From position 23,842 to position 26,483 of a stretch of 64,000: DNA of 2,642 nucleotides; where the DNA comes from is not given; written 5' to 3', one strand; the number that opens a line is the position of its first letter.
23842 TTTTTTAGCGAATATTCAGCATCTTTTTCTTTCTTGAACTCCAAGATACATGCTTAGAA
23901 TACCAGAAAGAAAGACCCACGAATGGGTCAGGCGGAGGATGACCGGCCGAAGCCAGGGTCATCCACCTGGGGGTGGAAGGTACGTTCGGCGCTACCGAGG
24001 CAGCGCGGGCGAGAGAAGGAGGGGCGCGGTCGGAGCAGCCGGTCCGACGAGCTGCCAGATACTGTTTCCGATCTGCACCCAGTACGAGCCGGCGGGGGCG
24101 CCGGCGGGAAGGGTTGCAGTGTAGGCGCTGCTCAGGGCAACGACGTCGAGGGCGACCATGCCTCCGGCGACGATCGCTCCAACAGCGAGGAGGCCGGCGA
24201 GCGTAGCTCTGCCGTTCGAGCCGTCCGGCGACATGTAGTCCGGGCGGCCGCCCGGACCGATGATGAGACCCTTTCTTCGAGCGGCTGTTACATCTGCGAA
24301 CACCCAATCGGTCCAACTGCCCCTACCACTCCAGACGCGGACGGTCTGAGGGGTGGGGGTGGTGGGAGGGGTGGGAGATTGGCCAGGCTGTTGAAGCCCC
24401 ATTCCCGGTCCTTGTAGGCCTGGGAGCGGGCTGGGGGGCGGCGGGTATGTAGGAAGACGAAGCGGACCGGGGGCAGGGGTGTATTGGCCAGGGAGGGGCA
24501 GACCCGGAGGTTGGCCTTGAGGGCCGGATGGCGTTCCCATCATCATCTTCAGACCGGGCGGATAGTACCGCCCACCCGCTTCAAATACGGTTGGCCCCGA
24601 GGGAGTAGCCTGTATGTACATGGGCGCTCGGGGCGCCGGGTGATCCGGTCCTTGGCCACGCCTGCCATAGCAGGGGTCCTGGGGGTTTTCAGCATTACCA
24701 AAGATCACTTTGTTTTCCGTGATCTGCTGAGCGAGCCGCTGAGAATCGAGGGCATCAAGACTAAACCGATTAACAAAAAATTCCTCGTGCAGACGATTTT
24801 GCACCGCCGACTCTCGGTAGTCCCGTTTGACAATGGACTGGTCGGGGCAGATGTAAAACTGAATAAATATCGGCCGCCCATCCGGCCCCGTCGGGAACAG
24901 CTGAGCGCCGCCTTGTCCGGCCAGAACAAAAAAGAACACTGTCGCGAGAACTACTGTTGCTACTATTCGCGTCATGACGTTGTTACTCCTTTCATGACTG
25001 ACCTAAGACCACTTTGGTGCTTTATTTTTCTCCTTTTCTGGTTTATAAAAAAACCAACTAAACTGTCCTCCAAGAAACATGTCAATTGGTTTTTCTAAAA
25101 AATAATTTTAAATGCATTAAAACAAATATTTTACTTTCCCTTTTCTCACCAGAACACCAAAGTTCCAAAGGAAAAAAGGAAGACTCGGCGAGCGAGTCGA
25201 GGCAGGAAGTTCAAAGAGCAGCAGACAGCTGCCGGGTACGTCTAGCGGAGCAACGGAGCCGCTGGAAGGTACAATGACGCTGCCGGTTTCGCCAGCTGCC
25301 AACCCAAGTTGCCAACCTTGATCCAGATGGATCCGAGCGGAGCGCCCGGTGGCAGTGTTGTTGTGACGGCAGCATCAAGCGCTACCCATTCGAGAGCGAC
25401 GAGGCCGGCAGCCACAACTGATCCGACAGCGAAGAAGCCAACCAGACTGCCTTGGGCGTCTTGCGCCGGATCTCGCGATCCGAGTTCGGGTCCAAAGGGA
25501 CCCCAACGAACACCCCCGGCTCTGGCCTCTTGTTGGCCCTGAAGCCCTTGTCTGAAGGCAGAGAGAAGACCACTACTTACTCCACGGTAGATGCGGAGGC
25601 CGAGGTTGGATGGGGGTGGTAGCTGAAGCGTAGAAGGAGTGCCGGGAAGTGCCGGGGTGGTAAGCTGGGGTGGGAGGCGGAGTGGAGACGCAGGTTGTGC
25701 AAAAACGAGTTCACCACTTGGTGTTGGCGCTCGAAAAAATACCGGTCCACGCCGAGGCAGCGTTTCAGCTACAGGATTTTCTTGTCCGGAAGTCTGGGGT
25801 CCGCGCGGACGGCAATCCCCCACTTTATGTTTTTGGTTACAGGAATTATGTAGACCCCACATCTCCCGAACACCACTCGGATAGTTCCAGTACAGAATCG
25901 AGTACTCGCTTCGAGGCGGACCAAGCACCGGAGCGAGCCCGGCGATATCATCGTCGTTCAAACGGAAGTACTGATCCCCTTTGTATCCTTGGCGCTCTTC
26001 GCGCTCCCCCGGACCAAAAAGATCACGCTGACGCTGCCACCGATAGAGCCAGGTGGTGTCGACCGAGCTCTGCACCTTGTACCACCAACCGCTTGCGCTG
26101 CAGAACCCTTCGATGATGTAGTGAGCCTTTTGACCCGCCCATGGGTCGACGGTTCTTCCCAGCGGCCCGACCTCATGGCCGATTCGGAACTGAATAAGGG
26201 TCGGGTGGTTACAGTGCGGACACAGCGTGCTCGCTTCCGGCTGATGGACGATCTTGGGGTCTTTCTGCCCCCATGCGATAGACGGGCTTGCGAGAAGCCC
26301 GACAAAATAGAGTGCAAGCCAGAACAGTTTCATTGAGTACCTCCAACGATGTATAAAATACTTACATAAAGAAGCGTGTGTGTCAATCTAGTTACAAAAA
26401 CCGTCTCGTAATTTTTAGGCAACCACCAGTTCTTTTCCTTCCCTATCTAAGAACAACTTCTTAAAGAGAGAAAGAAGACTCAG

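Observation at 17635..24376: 455-bp near-identical direct repeat and conserved terminator cassette point to recombinational shuffling of N-terminal heads onto constant 3' ends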

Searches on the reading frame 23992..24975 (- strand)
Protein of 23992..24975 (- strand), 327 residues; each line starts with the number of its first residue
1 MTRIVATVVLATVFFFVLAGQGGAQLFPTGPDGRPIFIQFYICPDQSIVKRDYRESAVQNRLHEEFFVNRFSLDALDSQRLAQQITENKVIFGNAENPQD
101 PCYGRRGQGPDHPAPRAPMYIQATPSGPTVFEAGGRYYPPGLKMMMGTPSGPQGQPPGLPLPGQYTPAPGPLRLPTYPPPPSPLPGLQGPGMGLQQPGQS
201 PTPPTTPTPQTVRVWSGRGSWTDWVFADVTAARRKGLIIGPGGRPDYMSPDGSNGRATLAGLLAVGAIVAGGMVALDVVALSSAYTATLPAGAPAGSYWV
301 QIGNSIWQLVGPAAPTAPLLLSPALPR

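Call 5: search_protein_families(library=pfam, proteins=[window:23992-24975:-], max_evalue=1)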
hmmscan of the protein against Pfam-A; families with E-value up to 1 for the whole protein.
window:23992-24975:- (327 aa): 0 families

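Call 8: search_protein_families(library=ncbifam, proteins=[window:23992-24975:-], max_evalue=1)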
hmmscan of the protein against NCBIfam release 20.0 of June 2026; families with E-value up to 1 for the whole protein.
window:23992-24975:- (327 aa): 0 families

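Call 9: find_encoding_contigs(protein=window:23992-24975:-, flank=10000, max_places=10)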
Protein window:23992-24975:- (327 aa): 1 contig read that carries it; 1 place shown.
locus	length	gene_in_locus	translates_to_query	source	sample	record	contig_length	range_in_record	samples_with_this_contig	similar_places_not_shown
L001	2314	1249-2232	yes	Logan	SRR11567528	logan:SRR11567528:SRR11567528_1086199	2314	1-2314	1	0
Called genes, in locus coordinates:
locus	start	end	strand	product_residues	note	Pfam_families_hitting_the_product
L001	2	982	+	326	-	?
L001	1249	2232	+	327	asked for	-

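Call 67: search_protein_families(library=padloc, proteins=[window:23992-24975:-], max_evalue=0.1)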
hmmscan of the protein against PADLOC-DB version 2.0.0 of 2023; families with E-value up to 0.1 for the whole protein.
window:23992-24975:- (327 aa): 0 families

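Call 70: predict_structure(alignment_id=A7)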
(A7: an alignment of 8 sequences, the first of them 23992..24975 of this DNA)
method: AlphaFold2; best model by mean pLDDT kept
length: 327 residues; sequences in the alignment: 8
mean_pLDDT: 46.5   pTM: 0.21
mean pLDDT of the five models: 46.5, 43.4, 40.1, 36.9, 35.5
residues with pLDDT >= 90: 0; 70-90: 15; 50-70: 113; < 50: 199
segments of 3 or more residues with pLDDT < 50: 20-29, 31-170, 186-189, 193-227
pLDDT, mean of each block of 10 residues (from residue 1): 77 64 42 42 41 37 31 34 35 36 37 32 30 33 32 40 41 55 56 42 35 32 48 58 57 58 65 64 56 60 66 52 51
secondary structure, 60 per line:
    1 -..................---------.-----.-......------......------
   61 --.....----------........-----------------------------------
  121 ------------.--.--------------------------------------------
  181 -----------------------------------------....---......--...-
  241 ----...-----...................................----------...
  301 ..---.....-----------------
elements in order: H2-19 E37-42 E49-54 H63-67 H78-85 H222-225 H229-234 E237-239 E245-247 H253-287 E298-302 E306-310

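Call 81: search_protein_families(library=phrogs, proteins=[window:23992-24975:-], max_evalue=0.01)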
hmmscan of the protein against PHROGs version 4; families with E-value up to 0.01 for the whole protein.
window:23992-24975:- (327 aa): 0 families

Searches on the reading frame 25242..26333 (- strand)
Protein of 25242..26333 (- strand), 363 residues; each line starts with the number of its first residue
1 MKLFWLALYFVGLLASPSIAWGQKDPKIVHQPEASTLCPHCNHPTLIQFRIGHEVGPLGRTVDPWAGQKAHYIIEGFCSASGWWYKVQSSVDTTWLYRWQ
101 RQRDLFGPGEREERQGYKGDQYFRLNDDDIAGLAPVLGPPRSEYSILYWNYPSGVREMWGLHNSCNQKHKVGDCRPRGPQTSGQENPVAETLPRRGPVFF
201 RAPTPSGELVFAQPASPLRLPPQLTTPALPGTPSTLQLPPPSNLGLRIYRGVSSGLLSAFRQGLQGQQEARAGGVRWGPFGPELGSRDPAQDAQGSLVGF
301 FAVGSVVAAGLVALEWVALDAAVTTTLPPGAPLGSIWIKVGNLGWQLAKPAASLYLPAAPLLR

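Call 5: search_protein_families(library=pfam, proteins=[window:25242-26333:-], max_evalue=1)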
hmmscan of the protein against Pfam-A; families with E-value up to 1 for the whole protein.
window:25242-26333:- (363 aa): 0 families

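Call 8: search_protein_families(library=ncbifam, proteins=[window:25242-26333:-], max_evalue=1)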
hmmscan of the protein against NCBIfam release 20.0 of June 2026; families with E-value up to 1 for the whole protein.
window:25242-26333:- (363 aa): 0 families

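Call 67: search_protein_families(library=padloc, proteins=[window:25242-26333:-], max_evalue=0.1)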
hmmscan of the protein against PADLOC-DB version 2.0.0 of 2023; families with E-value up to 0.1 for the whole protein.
window:25242-26333:- (363 aa): 0 families

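Call 81: search_protein_families(library=phrogs, proteins=[window:25242-26333:-], max_evalue=0.01)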
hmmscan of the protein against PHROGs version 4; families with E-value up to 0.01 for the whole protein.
window:25242-26333:- (363 aa): 0 families

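Call 86: search_dna_similar(query=window:25242-26333:-, collection=plasmids, mode=protein, max_rows=5, max_evalue=0.001)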
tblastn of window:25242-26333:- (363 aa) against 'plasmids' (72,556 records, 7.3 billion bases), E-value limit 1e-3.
No match.
